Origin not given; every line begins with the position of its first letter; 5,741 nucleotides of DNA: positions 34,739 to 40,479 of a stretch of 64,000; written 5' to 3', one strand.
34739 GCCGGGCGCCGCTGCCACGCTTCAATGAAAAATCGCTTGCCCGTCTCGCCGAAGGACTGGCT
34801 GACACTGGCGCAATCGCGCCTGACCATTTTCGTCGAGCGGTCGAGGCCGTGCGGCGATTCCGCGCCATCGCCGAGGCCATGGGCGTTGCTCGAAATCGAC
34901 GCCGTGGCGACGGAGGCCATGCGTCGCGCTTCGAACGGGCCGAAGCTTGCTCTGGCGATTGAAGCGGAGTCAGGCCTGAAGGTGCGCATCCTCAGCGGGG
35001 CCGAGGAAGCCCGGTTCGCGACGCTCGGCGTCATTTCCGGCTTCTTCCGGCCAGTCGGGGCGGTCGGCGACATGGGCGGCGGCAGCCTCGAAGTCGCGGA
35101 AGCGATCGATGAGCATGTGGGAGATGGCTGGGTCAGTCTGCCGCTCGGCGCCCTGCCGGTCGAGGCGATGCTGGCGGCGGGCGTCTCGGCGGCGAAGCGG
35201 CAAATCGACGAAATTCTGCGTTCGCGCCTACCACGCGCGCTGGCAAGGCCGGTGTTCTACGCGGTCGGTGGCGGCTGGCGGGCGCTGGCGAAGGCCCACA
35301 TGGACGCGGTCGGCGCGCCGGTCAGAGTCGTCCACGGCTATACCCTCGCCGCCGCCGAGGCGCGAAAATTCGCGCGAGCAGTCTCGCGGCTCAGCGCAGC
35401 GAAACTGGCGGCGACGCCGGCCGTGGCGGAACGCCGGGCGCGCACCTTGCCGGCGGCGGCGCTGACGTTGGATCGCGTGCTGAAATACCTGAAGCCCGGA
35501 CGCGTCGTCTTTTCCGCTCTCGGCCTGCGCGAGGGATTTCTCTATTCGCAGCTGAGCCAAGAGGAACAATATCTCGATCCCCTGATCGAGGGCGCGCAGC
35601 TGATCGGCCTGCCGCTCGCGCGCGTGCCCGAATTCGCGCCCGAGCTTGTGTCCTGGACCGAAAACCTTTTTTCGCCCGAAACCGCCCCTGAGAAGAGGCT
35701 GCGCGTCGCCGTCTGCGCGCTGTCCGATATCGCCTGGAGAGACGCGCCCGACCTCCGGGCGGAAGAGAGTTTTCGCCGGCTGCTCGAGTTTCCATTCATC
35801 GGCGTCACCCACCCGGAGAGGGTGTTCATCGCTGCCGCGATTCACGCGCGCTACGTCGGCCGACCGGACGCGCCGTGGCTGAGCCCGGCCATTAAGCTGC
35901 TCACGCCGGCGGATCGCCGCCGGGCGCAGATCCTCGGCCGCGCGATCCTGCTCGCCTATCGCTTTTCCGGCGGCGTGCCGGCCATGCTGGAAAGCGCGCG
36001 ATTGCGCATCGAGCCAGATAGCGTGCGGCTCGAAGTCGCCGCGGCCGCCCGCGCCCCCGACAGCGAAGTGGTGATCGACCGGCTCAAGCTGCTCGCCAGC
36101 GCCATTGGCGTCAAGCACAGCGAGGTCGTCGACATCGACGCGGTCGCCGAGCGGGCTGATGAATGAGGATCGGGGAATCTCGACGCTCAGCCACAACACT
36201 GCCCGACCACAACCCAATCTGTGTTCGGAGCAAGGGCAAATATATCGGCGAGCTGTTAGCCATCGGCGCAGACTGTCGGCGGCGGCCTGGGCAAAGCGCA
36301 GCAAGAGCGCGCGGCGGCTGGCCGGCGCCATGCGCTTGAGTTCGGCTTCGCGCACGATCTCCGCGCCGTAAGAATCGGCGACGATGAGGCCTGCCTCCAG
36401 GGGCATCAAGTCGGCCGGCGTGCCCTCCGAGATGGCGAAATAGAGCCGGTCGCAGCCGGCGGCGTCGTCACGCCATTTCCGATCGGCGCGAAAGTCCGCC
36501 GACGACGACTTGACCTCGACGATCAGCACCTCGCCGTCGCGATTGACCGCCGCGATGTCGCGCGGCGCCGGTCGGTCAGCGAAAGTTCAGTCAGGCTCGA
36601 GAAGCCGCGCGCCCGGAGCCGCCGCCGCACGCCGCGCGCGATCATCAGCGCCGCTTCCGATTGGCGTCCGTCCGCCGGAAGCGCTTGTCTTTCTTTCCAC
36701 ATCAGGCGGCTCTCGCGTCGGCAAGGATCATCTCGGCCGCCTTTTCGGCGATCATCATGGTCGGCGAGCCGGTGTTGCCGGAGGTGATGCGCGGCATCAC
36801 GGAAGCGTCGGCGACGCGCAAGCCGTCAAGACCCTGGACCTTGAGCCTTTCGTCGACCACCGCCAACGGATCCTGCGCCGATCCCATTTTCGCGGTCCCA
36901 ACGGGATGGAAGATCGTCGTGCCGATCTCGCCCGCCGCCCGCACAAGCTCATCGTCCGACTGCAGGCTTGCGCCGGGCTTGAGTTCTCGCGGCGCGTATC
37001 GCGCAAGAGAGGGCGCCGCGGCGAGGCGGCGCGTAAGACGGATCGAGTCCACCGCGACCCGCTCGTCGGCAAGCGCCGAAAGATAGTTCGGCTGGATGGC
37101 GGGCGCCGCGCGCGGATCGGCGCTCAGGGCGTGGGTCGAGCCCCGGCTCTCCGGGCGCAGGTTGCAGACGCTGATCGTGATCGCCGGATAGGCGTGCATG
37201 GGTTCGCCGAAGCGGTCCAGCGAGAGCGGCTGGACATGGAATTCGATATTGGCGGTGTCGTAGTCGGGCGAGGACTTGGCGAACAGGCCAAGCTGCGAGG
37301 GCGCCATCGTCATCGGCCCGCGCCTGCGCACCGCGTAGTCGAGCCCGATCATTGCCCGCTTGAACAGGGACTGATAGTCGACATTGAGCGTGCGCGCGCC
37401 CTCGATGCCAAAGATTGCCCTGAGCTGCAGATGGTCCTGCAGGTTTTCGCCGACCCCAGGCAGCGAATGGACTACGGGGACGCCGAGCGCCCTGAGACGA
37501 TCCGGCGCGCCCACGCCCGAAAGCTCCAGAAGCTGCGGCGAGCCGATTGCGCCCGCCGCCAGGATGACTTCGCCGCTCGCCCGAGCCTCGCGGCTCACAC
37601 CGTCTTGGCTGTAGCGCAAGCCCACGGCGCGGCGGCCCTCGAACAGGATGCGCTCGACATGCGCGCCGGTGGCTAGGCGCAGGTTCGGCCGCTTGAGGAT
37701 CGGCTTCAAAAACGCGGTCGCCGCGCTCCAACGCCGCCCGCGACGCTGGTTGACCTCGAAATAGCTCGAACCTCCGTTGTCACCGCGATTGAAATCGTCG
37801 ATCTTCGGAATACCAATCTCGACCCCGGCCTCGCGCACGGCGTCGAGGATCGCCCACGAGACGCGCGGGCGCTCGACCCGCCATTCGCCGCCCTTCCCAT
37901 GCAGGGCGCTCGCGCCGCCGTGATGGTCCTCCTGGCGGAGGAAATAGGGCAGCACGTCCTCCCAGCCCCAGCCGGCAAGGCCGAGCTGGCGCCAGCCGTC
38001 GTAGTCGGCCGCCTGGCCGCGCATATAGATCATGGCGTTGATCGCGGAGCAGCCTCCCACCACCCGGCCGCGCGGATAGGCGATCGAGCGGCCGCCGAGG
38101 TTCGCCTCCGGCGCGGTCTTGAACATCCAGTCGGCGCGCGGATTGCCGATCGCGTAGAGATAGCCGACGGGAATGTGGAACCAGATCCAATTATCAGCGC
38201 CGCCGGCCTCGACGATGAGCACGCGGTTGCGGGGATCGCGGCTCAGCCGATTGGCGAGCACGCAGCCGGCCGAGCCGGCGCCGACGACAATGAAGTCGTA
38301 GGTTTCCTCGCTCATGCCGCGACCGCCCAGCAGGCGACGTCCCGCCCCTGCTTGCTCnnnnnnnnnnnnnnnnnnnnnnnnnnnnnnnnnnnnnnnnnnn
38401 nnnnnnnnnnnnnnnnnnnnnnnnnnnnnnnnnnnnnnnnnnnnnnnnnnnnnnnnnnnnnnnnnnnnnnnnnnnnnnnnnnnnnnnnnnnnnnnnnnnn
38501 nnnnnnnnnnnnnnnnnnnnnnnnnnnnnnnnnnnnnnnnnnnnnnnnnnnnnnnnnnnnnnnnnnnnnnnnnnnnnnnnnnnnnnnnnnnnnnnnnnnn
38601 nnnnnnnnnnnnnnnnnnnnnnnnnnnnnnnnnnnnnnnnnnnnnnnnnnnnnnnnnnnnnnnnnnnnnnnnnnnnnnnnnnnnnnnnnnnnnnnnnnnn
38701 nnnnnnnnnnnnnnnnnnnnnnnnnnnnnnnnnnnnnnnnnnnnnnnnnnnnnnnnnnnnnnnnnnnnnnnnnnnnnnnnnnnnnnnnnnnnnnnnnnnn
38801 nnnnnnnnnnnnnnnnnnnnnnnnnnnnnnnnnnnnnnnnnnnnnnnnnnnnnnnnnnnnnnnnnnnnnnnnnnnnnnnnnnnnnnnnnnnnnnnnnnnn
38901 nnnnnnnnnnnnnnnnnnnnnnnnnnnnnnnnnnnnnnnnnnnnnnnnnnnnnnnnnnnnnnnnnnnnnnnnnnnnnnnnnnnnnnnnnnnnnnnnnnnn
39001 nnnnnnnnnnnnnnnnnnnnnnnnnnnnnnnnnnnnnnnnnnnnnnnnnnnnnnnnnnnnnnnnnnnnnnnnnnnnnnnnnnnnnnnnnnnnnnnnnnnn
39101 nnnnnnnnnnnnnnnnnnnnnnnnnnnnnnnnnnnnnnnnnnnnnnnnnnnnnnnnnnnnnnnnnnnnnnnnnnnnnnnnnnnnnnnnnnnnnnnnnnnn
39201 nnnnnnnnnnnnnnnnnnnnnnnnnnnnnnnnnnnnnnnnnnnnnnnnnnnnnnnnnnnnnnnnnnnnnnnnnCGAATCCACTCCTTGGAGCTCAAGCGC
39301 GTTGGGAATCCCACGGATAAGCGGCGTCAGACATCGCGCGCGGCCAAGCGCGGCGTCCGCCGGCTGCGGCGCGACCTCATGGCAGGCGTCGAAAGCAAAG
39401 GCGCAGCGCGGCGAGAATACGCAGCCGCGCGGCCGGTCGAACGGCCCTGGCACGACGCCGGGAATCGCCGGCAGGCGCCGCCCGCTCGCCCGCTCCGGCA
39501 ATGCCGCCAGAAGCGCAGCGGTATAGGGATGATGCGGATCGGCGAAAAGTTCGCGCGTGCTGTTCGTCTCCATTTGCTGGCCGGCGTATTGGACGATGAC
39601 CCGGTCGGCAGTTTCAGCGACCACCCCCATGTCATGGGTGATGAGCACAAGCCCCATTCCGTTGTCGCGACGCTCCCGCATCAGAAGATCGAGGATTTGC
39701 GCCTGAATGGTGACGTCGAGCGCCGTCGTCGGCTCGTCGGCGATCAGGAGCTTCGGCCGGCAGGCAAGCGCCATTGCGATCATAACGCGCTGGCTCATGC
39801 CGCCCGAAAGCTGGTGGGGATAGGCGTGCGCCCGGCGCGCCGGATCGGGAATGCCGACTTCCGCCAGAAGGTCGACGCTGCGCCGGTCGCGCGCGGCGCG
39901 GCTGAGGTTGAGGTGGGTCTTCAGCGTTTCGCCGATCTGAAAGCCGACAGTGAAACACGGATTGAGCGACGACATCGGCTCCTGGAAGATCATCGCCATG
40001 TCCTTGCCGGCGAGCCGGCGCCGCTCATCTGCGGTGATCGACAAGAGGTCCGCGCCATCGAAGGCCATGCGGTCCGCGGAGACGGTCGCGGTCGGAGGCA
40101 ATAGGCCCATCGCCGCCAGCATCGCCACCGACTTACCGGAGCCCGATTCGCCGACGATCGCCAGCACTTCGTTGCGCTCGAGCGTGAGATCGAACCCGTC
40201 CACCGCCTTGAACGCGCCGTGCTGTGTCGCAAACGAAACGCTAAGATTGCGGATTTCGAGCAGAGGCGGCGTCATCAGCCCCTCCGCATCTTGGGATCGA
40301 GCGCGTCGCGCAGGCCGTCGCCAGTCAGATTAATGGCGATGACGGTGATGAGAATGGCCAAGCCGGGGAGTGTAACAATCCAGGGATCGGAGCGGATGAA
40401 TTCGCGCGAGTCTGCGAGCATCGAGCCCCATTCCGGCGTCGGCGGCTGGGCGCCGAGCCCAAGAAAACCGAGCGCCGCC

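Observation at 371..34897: Three independent frameshifts are single A/T insertions exactly inside GANTC (CcrM) sites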

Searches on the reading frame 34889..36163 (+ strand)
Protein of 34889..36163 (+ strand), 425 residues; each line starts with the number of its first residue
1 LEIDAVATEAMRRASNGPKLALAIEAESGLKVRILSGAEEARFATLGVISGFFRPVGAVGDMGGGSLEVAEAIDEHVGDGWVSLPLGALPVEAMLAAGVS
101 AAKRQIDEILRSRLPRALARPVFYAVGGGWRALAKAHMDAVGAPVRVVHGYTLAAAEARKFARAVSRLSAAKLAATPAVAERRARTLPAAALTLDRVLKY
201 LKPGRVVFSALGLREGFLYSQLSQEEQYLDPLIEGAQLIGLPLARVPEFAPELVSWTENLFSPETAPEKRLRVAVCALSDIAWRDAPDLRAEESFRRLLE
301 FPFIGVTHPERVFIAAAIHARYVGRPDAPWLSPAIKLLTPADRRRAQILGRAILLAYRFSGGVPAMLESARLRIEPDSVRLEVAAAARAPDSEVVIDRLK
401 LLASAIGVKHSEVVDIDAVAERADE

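Call 11: search_protein_families(library=pfam, proteins=[window:34889-36163:+])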
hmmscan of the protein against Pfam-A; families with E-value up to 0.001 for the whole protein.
window:34889-36163:+ (425 aa): 2 families
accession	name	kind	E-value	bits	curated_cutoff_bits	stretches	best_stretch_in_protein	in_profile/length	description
PF02541.22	Ppx-GppA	-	8.8e-31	107.8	27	1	2-224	58-284/285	Ppx/GppA phosphatase family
PF21697.3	Ppx_C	-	7e-23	82.1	27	1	235-410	4-184/187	Exopolyphosphatase, C-terminal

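Call 72: search_protein_families(library=ncbifam, proteins=[window:34889-36163:+])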
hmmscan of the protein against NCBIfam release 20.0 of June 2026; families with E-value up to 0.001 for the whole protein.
window:34889-36163:+ (425 aa): 1 family
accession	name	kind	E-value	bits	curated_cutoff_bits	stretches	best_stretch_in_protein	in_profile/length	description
TIGR03706.1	exo_poly_only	exception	3.6e-50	170.9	307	1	2-222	72-299/300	exopolyphosphatase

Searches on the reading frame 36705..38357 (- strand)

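Call 29: search_protein_families(library=pfam, proteins=[window:36705-38357:-])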
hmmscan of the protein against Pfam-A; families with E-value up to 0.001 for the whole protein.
window:36705-38357:- (551 aa): 6 families
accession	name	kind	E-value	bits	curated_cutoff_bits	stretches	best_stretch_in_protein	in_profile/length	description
PF00732.25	GMC_oxred_N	-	1.5e-49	169.2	23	1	20-310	1-217/218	GMC oxidoreductase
PF05199.19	GMC_oxred_C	-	3.7e-33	115.5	24.6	1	402-537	1-139/139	GMC oxidoreductase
PF00890.30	FAD_binding_2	-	6.1e-06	26.1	20.4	0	21-54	1-33/414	FAD binding domain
PF05834.18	Lycopene_cycl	-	0.00031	20.4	23.4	1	21-53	1-34/380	Lycopene cyclase protein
PF13450.12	NAD_binding_8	-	0.00048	20.8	21.9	0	24-52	1-28/68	NAD(P)-binding Rossmann-like domain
PF07992.20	Pyr_redox_2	-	0.001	19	26.1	0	20-53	1-33/291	Pyridine nucleotide-disulphide oxidoreductase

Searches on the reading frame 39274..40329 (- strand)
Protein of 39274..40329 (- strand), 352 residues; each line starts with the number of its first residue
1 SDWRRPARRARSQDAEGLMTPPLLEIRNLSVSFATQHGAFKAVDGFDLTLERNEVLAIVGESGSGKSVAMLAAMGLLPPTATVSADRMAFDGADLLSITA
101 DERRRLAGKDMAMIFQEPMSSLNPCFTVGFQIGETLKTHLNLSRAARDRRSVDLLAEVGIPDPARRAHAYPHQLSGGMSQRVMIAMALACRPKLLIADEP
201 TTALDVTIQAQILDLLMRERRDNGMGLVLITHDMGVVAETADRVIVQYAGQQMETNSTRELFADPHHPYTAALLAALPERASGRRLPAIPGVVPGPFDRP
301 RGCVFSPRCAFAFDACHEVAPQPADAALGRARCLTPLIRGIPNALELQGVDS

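Call 29: search_protein_families(library=pfam, proteins=[window:39274-40329:-])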
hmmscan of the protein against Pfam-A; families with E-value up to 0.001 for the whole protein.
window:39274-40329:- (352 aa): 4 families
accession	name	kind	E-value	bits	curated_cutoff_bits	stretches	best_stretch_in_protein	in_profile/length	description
PF00005.33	ABC_tran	-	3.5e-27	96.1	25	1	44-202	2-137/137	ABC transporter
PF08352.17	oligo_HPY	-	9.5e-17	61.6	27.1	1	253-316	1-65/65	Oligopeptide/dipeptide transporter, C-terminal region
PF13304.12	AAA_21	-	2.5e-07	31.5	27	1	162-237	209-303/304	AAA domain, putative AbiEii toxin, Type IV TA system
PF02463.25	SMC_N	-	2e-05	24.6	40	1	53-248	24-212/220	RecF/RecN/SMC N terminal domain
